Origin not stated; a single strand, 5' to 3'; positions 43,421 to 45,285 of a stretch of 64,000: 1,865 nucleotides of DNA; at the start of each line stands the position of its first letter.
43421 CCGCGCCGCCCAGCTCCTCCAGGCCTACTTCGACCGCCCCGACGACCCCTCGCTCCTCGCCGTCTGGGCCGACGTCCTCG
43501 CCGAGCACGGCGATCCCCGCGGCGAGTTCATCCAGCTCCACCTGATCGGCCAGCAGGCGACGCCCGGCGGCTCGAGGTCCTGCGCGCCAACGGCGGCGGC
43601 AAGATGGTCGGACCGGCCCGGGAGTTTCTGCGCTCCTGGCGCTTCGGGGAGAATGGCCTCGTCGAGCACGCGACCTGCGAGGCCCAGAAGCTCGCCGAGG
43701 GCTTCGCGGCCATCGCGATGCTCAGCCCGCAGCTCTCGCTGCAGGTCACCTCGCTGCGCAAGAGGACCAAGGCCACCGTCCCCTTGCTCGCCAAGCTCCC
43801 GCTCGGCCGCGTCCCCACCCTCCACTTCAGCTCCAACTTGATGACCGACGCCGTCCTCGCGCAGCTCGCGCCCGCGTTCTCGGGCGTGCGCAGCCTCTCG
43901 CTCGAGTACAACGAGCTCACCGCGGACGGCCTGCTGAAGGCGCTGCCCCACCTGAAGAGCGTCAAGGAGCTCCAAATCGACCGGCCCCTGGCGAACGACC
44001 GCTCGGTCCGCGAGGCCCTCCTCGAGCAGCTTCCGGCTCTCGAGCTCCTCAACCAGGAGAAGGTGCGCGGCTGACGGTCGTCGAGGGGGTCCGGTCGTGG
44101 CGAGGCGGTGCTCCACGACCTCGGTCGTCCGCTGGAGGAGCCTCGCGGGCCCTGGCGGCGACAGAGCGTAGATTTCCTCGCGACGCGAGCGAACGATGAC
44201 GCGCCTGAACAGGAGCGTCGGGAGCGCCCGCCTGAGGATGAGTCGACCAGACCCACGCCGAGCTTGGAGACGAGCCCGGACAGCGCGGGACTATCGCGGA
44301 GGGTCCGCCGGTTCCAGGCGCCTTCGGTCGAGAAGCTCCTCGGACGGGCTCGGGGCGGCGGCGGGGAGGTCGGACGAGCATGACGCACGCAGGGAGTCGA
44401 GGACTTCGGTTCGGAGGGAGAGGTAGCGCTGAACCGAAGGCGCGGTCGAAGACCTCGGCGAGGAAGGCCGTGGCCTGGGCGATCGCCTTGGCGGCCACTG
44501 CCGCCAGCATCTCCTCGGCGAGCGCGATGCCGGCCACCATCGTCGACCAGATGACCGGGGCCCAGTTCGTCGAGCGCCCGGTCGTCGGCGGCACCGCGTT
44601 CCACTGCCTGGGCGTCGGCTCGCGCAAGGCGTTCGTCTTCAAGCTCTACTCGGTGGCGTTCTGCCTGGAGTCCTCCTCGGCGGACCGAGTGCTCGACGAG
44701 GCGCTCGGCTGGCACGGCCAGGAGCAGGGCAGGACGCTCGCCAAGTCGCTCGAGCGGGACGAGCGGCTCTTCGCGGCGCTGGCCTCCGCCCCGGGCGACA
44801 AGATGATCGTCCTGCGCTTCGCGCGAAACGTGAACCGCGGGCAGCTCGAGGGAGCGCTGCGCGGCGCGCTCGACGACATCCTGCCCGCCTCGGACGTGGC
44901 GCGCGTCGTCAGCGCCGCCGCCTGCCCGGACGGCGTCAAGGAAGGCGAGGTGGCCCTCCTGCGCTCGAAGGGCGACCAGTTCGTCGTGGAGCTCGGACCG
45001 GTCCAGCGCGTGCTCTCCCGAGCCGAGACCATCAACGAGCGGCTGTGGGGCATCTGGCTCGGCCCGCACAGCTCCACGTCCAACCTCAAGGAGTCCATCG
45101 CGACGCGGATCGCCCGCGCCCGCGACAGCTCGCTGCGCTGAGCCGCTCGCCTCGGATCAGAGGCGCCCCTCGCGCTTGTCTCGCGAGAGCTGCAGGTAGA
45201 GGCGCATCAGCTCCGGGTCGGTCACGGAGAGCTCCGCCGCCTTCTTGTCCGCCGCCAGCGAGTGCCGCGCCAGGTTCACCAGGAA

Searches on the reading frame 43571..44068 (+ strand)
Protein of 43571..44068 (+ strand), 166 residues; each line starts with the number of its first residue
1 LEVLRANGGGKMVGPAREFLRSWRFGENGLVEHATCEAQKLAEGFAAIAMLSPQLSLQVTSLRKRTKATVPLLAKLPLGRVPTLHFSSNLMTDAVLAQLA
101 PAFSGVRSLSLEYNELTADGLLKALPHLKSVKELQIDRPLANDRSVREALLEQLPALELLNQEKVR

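Call 12: search_protein_families(library=pfam, proteins=[window:43571-44068:+], max_evalue=0.01)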
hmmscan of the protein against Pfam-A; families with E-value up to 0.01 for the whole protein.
window:43571-44068:+ (166 aa): 1 family
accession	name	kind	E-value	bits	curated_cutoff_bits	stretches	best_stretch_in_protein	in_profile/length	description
PF14580.12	LRR_9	-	0.0076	16.3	30.5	1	78-166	63-151/175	Leucine-rich repeat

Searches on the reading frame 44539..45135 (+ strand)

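Call 58: search_protein_families(library=pfam, proteins=[window:44539-45135:+], max_evalue=0.0001)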
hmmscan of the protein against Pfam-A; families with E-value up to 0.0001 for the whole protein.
window:44539-45135:+ (199 aa): 1 family
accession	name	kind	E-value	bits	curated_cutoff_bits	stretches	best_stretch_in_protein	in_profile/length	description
PF16036.10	Chalcone_3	-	3.7e-07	30.8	27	0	4-49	3-48/165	Chalcone isomerase-like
